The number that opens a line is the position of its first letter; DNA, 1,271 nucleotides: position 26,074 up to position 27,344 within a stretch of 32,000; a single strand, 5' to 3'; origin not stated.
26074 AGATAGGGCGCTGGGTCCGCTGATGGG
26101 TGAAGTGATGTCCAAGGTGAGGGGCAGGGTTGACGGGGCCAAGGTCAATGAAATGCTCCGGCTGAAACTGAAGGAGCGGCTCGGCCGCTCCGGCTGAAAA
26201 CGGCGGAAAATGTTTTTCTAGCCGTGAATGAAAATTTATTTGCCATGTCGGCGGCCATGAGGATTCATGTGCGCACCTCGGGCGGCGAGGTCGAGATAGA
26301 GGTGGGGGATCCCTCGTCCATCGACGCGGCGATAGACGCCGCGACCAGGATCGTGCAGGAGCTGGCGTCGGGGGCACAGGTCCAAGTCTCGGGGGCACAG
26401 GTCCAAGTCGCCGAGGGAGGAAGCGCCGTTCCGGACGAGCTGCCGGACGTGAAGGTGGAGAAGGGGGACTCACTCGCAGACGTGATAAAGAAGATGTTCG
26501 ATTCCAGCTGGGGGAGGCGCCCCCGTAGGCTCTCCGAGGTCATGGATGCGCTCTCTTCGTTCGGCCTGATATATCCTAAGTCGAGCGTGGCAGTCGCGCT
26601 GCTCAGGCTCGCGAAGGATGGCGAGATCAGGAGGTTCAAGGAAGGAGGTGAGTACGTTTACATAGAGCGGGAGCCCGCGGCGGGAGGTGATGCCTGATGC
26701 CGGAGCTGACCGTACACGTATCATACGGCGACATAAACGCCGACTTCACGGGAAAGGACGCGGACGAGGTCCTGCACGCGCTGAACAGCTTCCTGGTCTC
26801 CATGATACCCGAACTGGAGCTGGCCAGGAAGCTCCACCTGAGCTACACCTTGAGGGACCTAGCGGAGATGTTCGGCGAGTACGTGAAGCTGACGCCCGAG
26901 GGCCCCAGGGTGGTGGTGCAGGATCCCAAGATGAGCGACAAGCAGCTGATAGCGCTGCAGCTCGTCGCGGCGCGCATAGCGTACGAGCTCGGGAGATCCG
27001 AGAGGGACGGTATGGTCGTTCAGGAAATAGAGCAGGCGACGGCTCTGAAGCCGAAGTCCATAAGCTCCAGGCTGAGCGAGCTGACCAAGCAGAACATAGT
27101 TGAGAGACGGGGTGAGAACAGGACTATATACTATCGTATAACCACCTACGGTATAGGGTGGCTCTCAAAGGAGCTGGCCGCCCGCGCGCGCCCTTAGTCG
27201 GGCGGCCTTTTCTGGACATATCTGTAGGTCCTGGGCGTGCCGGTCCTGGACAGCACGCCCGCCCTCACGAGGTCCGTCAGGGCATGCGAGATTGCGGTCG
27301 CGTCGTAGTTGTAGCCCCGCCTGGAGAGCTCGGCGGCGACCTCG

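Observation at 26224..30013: Orphan nurA-herA pair wired to three paralogous two-domain winged-helix-like proteins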

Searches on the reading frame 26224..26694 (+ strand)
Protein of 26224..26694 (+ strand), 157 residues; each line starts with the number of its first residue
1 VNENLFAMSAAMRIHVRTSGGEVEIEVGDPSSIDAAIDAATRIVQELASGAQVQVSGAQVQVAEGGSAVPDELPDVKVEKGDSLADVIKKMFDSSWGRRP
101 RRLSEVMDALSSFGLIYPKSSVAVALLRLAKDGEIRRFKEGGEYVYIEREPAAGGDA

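Call 3: search_protein_families(library=pfam, proteins=[window:26224-26694:+], max_evalue=1)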
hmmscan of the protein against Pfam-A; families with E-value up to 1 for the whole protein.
window:26224-26694:+ (157 aa): 2 families
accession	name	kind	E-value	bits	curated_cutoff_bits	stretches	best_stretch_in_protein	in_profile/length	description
PF07848.18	PaaX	-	0.15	12.7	24.8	1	119-146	37-64/70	PaaX-like protein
PF03965.22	Penicillinase_R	-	0.21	12.4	22.6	1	96-147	13-63/115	Penicillinase repressor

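Call 4: search_protein_families(library=ncbifam, proteins=[window:26224-26694:+], max_evalue=1)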
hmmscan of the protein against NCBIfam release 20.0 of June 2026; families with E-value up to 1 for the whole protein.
window:26224-26694:+ (157 aa): 0 families

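Call 8: search_protein_families(library=padloc, proteins=[window:26224-26694:+], max_evalue=0.1)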
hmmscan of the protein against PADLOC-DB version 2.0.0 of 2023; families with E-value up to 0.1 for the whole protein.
window:26224-26694:+ (157 aa): 1 family
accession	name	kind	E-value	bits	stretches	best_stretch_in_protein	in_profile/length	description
PDLC02226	AbiEi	-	0.0049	14.8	1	118-141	30-53/202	AbiEi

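Call 109: search_protein_families(library=phrogs, proteins=[window:26245-26694:+], max_evalue=0.001)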
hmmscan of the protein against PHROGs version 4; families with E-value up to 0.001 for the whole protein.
window:26245-26694:+ (150 aa): 0 families

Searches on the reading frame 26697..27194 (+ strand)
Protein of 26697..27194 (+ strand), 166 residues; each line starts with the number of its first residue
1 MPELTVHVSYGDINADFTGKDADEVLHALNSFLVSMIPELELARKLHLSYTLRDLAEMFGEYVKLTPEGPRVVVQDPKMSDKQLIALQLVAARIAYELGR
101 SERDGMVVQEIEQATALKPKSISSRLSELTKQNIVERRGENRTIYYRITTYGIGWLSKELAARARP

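Call 3: search_protein_families(library=pfam, proteins=[window:26697-27194:+], max_evalue=1)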
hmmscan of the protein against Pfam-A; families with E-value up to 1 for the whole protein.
window:26697-27194:+ (166 aa): 8 families
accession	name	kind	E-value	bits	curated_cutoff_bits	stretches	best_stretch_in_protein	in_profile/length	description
PF12802.13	MarR_2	-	7.9e-05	23.2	27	1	88-139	4-54/61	MarR family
PF09202.17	Rio2_N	-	0.0081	16.9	27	1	96-152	15-70/82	Rio2, N-terminal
PF03965.22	Penicillinase_R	-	0.011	16.6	22.6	1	106-149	22-65/115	Penicillinase repressor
PF13545.12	HTH_Crp_2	-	0.024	15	27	0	111-142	28-58/70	Crp-like helix-turn-helix domain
PF13463.12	HTH_27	-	0.063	14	22.2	0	45-63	32-48/68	Winged helix DNA-binding domain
PF04182.18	B-block_TFIIIC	-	0.073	13.6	22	1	97-139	10-52/73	B-block binding subunit of TFIIIC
PF13412.12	HTH_24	-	0.095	12.7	21.9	0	110-136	22-48/48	Winged helix-turn-helix DNA-binding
PF08825.15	E2_bind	-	0.16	12.4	33.2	1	34-82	37-75/82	E2 binding domain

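Call 4: search_protein_families(library=ncbifam, proteins=[window:26697-27194:+], max_evalue=1)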
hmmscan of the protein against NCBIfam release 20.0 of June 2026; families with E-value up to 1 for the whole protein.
window:26697-27194:+ (166 aa): 6 families
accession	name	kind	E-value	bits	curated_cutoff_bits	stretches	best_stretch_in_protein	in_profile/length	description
NF033788.1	HTH_metalloreg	subfamily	1.4e-07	31.2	55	1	101-152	23-72/77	metalloregulator ArsR/SmtB family transcription factor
NF040642.1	sulf_sens_BigR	equivalog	0.00013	22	155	1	106-150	34-78/95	sulfite-sensing transcriptional repressor BigR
NF033789.1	repress_SdpR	subfamily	0.0042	17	100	1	106-150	22-66/79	autorepressor SdpR family transcription factor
NF053660.1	ORF80_fam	equivalog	0.027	14.4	95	1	104-138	15-49/70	ORF80 family leucine zipper DNA-binding protein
NF012168.1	BlaI_of_BCL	exception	0.027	14.4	180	1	106-145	27-65/121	penicillinase repressor BlaI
NF053756.1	MreA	equivalog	0.067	13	100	1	105-141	31-67/110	MreA family transcriptional regulator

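Call 8: search_protein_families(library=padloc, proteins=[window:26697-27194:+], max_evalue=0.1)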
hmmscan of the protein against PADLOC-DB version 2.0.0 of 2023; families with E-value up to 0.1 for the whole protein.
window:26697-27194:+ (166 aa): 8 families
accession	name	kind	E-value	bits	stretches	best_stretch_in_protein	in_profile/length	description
PDLC01438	Csa3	-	3.5e-05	22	1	90-156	157-209/305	"CAS-I,CAS-II,CAS-III,CAS-IV,CAS-V,CAS-VI; associated_signaling"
PDLC01720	Csa3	-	0.00072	18.1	1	92-154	28-96/118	Csa3_1_CAS-I-II-III-IV-V-VI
PDLC01879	CARF3--CARF_TM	-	0.002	15.8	1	78-152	153-213/222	-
PDLC04796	PDC-S02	-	0.0079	13.2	1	120-163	174-213/390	-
PDLC01850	CARF3--CARF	-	0.0082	14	1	101-145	155-199/209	-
PDLC02569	DrmA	-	0.01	11.6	1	60-136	646-724/1095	DrmA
PDLC01866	CARF3--CARF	-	0.019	12.9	1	90-152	148-200/207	-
PDLC02976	WH_III-A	-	0.047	12.4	0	104-158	17-66/104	-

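Call 31: find_homologous_proteins(query=window:26697-27194:+, max_evalue=0.001)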
Query window:26697-27194:+ (166 aa): 838 proteins with E <= 0.001 among 1126 candidates; the best 120 are listed.
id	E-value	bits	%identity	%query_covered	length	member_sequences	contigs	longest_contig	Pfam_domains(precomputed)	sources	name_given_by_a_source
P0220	1.4e-100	351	99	100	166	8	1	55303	-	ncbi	ncbi:MAG: winged helix-turn-helix domain-containing protein [Conexivisphaera sp.]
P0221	1.3e-88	313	87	99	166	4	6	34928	-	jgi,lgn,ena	jgi:DNA-binding MarR family transcriptional regulator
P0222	8.0e-88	310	85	99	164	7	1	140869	-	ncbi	ncbi:MAG: winged helix-turn-helix domain-containing protein [Nitrososphaeria archaeon]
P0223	1.8e-87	309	87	99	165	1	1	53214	-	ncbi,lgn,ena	-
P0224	1.2e-86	306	84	99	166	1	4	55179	PF12802.14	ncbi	ncbi:MAG: hypothetical protein ACP5NG_01365 [Conexivisphaera sp.]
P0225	2.2e-66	240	71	96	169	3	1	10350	-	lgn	-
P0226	4.2e-63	230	68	96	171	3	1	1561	-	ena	-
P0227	1.6e-61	225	63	99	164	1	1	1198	PF12802.14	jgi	jgi:predicted transcriptional regulator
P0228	3.0e-57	211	59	99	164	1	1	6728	-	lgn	-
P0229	1.4e-46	176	54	98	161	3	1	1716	-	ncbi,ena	-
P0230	1.2e-45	173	53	98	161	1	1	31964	PF12802.14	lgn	-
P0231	1.9e-44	169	52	98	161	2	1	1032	-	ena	-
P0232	5.3e-44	168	53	95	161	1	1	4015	-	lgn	-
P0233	2.1e-43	166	51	95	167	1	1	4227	-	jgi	-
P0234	7.8e-42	161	48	98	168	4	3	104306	-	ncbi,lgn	-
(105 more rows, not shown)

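Call 36: search_solved_structures(query=A3, max_evalue=10)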
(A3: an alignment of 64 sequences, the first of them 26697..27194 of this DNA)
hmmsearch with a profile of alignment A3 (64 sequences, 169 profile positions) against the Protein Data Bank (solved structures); distinct sequences matched with E-value up to 10: 21.
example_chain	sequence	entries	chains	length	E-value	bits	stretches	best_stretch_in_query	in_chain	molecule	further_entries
4k2e_A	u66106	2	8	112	0.0043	20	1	72-164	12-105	Transcriptional activator HlyU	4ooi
2kko_A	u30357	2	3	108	0.027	17.4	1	108-160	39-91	POSSIBLE TRANSCRIPTIONAL REGULATORY PROTEIN (POSSIBLY ARSR-FAMILY) | Possible transcriptional regulatory arsR-family protein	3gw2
3jth_A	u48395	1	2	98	0.049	16.5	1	79-162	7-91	Transcription activator HlyU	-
5znx_A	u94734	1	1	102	0.055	16.4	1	79-162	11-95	Transcriptional activator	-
1sd6_A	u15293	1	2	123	0.073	16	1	102-148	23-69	Methicillin resistance regulatory protein mecI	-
1okr_A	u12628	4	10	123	0.075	15.9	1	102-148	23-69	METHICILLIN RESISTANCE REGULATORY PROTEIN MECI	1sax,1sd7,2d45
3cta_A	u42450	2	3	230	0.11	15.4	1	95-162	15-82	Riboflavin kinase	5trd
6j0e_A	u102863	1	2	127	0.14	15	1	72-151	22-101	Arsenic responsive repressor ArsR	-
4rs8_A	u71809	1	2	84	0.16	14.9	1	108-164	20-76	AspA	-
5k1y_C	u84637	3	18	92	0.22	14.4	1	107-164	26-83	AspA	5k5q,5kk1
5k5o_A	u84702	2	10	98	0.26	14.2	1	107-164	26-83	AspA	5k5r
3cuo_A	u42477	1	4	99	0.28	14.1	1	107-163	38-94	Uncharacterized HTH-type transcriptional regulator ygaV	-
3pqj_A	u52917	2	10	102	0.31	14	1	107-162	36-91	Biofilm growth-associated repressor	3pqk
9vg2_A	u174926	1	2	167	0.38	13.7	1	92-157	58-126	MarR-family transcriptional regulator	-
6jl3_A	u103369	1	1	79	0.78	12.6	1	48-94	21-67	Ubiquitin domain-containing protein DSK2,putative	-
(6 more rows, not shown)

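Call 40: predict_structure(alignment_id=A3)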
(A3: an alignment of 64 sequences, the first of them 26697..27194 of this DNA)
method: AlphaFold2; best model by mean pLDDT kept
length: 166 residues; sequences in the alignment: 64
mean_pLDDT: 89.0   pTM: 0.70
mean pLDDT of the five models: 89.0, 88.7, 88.0, 87.7, 86.5
residues with pLDDT >= 90: 107; 70-90: 45; 50-70: 13; < 50: 1
segments of 3 or more residues with pLDDT < 50: none
pLDDT, mean of each block of 10 residues (from residue 1): 86 90 87 80 59 91 92 86 97 94 95 95 98 95 93 95 71
secondary structure, 60 per line:
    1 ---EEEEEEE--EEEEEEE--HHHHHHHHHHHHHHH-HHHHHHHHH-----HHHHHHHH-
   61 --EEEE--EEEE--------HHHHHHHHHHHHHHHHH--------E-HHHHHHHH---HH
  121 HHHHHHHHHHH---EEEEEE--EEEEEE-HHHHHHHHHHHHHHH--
elements in order: E4-10 E13-19 H22-36 H38-46 H52-59 E63-66 E69-72 H81-97 H108-115 H119-131 E135-140 E143-148 H150-164

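Call 44: fold_search(model_id=the predicted structure, library=pdb)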
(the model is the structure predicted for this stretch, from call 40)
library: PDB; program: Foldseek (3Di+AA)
matches with E <= 10: 1627; with E <= 0.001: 16
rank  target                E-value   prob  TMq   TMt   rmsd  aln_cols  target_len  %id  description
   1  8ylg_A                1.7e-04  1.00  0.39  0.40  14.2       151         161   18  Crystal structure of Burkholderia thailandensis MftR in complex with operator DNA (released 2024-11-13)
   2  1s3j_B                2.0e-04  1.00  0.35  0.40  13.8       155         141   15  X-ray crystal structure of YusO protein from Bacillus subtilis (released 2004-04-13)
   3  8ylg_B                2.1e-04  1.00  0.39  0.40  14.2       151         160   18  Crystal structure of Burkholderia thailandensis MftR in complex with operator DNA (released 2024-11-13)
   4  4rs8_A                3.7e-04  1.00  0.42  0.81   2.5        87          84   17  Apo structure of novel pNOB8 plasmid centromere binding protein (released 2015-09-16)
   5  2rdp                  3.7e-04  1.00  0.38  0.44  12.5       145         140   14  The structure of a MarR family protein from Bacillus stearothermophilus (released 2007-11-13)
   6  1r23_A                3.9e-04  1.00  0.33  0.50  11.3       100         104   18  Crystal structure of the cyanobacterial metallothionein repressor SmtB in the Zn1-form (one Zn(II) per dimer) (released 2004-05-18)
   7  1smt_A                3.9e-04  1.00  0.31  0.50  11.9        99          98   19  SMTB REPRESSOR FROM SYNECHOCOCCUS PCC7942 (released 1997-12-03)
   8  1r22_B                4.4e-04  1.00  0.32  0.52  10.5        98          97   19  Crystal structure of the cyanobacterial metallothionein repressor SmtB (C14S/C61S/C121S mutant) in the Zn2alpha5-form (released 2004-05-18)
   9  1s3j_A                4.4e-04  1.00  0.35  0.39  12.6       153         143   14  X-ray crystal structure of YusO protein from Bacillus subtilis (released 2004-04-13)
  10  1smt_B                6.6e-04  1.00  0.36  0.56   8.4       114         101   18  SMTB REPRESSOR FROM SYNECHOCOCCUS PCC7942 (released 1997-12-03)
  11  6uvu_B                6.6e-04  1.00  0.31  0.43  10.3        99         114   20  Crystal structure of the AntR antimony-specific transcriptional repressor (released 2020-11-04)
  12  2fxa_B                7.0e-04  1.00  0.34  0.32  12.9       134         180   15  Structure of the Protease Production Regulatory Protein hpr from Bacillus subtilis. (released 2006-03-14)
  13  1r23_B                7.9e-04  1.00  0.36  0.57   8.3       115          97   19  Crystal structure of the cyanobacterial metallothionein repressor SmtB in the Zn1-form (one Zn(II) per dimer) (released 2004-05-18)
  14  6pcp_A                8.4e-04  1.00  0.38  0.45  12.7       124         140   13  Mechanism for regulation of DNA binding of Bordetella bronchiseptica BpsR by 6-hydroxynicotinic acid (released 2019-11-06)
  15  5h3r_B                9.5e-04  1.00  0.35  0.41  13.6       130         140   16  Crystal Structure of mutant MarR C80S from E.coli complexed with operator DNA (released 2017-08-02)
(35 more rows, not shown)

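Call 109: search_protein_families(library=phrogs, proteins=[window:26697-27194:+], max_evalue=0.001)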
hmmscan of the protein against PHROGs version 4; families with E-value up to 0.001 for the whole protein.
window:26697-27194:+ (166 aa): 3 families
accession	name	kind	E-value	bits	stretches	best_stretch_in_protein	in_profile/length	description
phrog_2440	-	transcription regulation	1.5e-05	25.9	1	104-162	42-101/126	transcriptional regulator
phrog_1123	-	unknown function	1.6e-05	25.7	1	100-142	41-83/112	-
phrog_3502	-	unknown function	0.0002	22.4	1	74-146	39-113/131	-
